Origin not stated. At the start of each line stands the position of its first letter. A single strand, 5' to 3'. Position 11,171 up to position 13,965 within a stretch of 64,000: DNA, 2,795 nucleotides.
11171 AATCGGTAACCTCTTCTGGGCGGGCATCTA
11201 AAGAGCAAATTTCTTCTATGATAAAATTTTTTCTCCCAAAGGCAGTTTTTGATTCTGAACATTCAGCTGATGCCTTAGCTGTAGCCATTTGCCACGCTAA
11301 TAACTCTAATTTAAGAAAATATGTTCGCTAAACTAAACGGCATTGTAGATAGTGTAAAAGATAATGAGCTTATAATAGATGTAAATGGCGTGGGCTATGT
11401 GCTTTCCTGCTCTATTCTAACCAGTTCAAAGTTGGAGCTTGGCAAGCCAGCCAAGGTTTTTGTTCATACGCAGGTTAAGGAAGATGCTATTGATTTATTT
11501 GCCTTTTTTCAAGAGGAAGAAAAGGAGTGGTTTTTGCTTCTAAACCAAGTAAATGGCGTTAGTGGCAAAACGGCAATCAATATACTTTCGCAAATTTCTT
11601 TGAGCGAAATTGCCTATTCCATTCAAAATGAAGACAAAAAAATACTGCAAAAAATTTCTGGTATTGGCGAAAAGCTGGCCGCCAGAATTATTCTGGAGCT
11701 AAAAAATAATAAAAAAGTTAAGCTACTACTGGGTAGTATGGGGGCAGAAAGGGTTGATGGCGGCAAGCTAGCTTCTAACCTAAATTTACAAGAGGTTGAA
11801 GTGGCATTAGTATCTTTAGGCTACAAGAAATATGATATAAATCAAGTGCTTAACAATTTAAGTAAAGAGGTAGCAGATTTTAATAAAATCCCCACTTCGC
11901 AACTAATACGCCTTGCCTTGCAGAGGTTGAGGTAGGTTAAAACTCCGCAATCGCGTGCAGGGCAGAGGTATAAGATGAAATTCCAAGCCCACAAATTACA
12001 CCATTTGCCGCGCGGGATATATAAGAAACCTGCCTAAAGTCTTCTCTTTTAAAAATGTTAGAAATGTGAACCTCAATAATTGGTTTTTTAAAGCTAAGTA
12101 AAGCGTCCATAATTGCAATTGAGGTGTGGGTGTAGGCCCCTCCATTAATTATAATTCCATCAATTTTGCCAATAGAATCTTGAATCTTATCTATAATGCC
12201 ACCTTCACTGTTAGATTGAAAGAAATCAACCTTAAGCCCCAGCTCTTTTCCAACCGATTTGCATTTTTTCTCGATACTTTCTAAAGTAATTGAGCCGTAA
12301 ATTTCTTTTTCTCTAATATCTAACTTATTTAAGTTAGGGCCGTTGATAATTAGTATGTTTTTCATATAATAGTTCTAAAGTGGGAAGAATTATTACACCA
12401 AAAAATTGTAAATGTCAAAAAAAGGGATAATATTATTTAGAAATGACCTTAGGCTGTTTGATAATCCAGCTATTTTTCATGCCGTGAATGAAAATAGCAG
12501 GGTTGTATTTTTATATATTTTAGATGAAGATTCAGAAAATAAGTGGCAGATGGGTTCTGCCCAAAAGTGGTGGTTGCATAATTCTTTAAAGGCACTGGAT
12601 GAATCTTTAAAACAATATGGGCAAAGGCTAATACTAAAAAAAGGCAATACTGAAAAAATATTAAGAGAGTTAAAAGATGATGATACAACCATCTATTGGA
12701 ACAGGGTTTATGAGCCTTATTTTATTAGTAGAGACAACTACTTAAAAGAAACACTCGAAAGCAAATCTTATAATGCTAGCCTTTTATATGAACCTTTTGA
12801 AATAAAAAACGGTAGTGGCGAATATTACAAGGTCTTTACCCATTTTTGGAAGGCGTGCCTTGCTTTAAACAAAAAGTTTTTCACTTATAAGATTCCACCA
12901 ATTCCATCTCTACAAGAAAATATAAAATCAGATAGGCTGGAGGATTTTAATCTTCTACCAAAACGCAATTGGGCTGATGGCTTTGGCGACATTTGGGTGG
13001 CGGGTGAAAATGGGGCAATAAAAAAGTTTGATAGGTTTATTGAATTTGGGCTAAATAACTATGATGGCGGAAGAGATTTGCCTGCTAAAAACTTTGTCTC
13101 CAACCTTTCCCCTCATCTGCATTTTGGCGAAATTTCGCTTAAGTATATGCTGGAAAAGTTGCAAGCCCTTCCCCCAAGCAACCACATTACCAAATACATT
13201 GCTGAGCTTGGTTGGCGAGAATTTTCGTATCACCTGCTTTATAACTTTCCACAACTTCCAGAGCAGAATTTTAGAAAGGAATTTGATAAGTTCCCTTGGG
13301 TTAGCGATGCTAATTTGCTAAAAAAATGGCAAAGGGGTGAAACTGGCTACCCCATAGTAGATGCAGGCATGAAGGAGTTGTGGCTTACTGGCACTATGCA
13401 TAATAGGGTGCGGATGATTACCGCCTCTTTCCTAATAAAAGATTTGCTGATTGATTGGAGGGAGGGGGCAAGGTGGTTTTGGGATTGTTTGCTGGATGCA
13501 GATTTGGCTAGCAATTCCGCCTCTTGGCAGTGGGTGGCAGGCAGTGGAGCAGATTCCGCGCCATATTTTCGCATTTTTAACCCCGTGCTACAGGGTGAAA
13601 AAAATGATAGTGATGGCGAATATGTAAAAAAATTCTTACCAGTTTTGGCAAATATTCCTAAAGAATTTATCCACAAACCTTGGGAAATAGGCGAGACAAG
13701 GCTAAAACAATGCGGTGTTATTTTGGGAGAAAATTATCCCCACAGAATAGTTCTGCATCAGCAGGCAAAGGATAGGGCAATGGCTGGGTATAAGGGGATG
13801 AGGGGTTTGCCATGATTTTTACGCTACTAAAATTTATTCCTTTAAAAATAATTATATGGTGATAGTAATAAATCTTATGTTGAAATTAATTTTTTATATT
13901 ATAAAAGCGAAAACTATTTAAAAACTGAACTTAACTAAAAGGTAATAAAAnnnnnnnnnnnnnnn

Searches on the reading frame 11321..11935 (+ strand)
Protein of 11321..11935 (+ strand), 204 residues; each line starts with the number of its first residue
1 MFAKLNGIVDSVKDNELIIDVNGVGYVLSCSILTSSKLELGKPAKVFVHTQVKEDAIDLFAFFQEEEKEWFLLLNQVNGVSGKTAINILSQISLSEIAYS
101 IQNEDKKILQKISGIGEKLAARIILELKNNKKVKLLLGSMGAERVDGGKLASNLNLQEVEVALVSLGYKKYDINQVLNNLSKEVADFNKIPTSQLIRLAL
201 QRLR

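Call 23: search_protein_families(library=pfam, proteins=[window:11321-11935:+], max_evalue=0.00001)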
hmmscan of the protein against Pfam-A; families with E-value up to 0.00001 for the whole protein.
window:11321-11935:+ (204 aa): 3 families
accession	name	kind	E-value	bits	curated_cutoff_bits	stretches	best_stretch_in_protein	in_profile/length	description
PF01330.27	RuvA_N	-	3.8e-18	65.8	23.6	1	1-60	1-60/61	RuvA N terminal domain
PF14520.12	HHH_5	-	5.8e-13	49.5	27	1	71-128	1-56/57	Helix-hairpin-helix domain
PF07499.19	RuvA_C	-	1.1e-10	42.3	24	1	156-203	3-46/47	RuvA, C-terminal domain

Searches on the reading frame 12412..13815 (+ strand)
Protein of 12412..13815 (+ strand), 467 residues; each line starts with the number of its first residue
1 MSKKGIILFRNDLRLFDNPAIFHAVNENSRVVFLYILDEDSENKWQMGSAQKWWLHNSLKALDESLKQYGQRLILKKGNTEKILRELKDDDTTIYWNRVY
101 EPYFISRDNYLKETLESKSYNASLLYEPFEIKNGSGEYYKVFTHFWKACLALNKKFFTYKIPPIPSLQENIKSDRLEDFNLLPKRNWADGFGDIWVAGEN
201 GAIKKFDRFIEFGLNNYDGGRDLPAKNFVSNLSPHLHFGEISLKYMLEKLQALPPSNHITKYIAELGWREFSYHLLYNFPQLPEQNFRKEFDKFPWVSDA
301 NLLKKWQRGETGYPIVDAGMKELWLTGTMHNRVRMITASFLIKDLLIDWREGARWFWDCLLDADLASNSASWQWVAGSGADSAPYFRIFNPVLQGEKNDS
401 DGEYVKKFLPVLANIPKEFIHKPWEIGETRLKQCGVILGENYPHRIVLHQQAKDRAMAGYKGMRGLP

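Call 24: search_protein_families(library=pfam, proteins=[window:12412-13815:+], max_evalue=0.00001)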
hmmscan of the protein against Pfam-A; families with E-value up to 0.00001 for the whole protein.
window:12412-13815:+ (467 aa): 2 families
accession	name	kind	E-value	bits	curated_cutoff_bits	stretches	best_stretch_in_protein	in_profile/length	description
PF03441.19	FAD_binding_7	-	4.6e-85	284.6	27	1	263-461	2-202/203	FAD binding domain of DNA photolyase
PF00875.24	DNA_photolyase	-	8.5e-39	133.6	26.6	1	6-152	2-155/164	DNA photolyase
